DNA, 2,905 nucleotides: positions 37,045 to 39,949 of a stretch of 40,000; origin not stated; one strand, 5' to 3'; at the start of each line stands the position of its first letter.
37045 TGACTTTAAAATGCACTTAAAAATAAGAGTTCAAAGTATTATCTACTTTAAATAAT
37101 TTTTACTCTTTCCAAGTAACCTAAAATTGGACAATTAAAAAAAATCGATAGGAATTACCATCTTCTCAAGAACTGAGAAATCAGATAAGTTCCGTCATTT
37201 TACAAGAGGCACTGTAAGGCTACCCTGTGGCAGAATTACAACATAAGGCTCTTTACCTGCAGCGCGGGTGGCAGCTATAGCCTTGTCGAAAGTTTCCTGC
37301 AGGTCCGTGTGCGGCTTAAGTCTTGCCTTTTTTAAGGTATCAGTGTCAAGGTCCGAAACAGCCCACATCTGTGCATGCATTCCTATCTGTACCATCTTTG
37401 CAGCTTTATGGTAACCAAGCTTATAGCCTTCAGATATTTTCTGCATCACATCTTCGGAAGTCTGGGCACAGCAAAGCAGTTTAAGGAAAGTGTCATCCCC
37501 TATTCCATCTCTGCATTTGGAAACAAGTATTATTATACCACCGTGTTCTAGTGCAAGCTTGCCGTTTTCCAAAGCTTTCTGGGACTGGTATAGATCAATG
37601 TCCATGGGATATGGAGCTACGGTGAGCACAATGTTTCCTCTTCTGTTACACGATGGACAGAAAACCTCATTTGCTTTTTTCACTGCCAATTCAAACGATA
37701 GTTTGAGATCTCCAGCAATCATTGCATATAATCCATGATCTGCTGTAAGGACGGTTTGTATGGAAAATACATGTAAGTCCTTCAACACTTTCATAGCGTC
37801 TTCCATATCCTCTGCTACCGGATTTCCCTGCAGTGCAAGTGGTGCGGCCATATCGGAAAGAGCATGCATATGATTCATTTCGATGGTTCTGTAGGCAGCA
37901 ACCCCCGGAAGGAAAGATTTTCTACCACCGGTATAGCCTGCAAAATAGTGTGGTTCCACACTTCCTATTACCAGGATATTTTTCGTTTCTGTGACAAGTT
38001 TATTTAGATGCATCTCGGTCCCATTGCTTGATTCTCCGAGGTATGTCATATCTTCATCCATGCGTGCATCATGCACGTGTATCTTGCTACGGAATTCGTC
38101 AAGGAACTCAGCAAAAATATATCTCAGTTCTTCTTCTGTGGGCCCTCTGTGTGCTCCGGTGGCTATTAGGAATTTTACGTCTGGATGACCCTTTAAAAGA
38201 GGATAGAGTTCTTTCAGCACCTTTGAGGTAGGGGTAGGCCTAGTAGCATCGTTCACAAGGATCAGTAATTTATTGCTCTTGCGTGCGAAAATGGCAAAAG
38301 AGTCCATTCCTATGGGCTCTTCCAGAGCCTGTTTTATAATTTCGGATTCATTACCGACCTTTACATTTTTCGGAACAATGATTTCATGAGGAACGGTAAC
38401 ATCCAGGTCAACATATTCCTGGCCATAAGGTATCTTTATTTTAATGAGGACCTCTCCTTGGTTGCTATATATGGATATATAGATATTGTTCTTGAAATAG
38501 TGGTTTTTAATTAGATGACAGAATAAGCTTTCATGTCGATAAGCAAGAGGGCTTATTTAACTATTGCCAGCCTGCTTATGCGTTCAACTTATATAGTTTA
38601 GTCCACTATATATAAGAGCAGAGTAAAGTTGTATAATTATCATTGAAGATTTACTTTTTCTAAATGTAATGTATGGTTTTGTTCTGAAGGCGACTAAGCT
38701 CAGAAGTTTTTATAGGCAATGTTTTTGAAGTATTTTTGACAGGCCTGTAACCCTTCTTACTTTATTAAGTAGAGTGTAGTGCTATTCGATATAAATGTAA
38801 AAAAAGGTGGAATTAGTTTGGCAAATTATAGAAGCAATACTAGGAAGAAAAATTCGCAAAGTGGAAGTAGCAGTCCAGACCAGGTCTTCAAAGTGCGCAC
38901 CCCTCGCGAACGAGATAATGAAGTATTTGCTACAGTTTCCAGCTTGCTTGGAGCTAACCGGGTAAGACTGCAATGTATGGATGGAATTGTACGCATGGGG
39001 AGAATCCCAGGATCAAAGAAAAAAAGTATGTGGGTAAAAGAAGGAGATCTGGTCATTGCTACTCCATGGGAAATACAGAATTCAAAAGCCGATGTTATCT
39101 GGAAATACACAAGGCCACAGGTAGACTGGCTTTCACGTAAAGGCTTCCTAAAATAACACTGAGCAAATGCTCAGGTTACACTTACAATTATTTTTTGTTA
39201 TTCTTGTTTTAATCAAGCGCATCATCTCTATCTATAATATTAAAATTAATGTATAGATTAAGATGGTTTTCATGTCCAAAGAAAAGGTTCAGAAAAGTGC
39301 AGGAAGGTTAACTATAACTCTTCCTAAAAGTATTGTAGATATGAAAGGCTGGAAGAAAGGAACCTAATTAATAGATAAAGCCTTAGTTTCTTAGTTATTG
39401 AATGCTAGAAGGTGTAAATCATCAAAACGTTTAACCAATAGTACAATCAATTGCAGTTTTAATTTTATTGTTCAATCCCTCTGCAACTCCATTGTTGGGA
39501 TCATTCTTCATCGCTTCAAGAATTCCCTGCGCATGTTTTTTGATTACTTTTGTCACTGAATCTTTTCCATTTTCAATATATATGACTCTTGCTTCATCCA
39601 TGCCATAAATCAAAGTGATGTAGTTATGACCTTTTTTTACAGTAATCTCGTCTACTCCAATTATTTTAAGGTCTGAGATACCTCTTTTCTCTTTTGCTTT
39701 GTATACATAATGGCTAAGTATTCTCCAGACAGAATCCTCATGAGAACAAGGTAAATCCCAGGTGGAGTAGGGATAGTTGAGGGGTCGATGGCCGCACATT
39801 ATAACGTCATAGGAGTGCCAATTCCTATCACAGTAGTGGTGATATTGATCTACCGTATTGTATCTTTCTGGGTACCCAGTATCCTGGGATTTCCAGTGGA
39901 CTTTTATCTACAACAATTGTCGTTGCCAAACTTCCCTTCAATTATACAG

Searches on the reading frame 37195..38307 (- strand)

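Call 47: search_protein_families(library=pfam, proteins=[window:37195-38307:-], max_evalue=0.01)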
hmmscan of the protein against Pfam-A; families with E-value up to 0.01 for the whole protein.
window:37195-38307:- (370 aa): 2 families
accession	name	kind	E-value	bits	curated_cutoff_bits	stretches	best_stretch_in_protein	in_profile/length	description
PF09861.14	Lar_N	-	6.4e-44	150.1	23.3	1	5-151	48-197/204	Lactate racemase N-terminal domain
PF21113.2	LarA_C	-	1.1e-15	58.4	25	1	225-362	7-147/152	Lactate racemase C-terminal domain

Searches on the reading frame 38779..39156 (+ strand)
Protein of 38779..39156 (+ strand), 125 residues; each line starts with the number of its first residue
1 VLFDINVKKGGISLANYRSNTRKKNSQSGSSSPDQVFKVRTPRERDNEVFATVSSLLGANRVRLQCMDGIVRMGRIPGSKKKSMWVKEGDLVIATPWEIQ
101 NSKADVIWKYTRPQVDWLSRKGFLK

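Call 47: search_protein_families(library=pfam, proteins=[window:38779-39156:+], max_evalue=0.01)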
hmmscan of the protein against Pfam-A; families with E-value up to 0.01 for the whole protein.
window:38779-39156:+ (125 aa): 1 family
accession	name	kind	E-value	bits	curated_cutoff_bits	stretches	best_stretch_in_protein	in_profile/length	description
PF01176.25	eIF-1a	-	4.5e-18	65.1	30.2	1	47-109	1-64/64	Translation initiation factor 1A / IF-1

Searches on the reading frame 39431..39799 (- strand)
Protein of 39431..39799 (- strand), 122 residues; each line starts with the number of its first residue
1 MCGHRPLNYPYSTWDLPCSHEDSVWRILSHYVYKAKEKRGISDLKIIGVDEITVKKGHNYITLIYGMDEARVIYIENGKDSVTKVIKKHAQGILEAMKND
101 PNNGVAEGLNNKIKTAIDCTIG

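Call 47: search_protein_families(library=pfam, proteins=[window:39431-39799:-], max_evalue=0.01)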
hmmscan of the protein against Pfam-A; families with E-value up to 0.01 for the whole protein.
window:39431-39799:- (122 aa): 1 family
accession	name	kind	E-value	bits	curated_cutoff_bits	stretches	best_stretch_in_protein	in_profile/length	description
PF01610.23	DDE_Tnp_ISL3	-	2.3e-11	44.4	23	2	81-116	188-223/240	Transposase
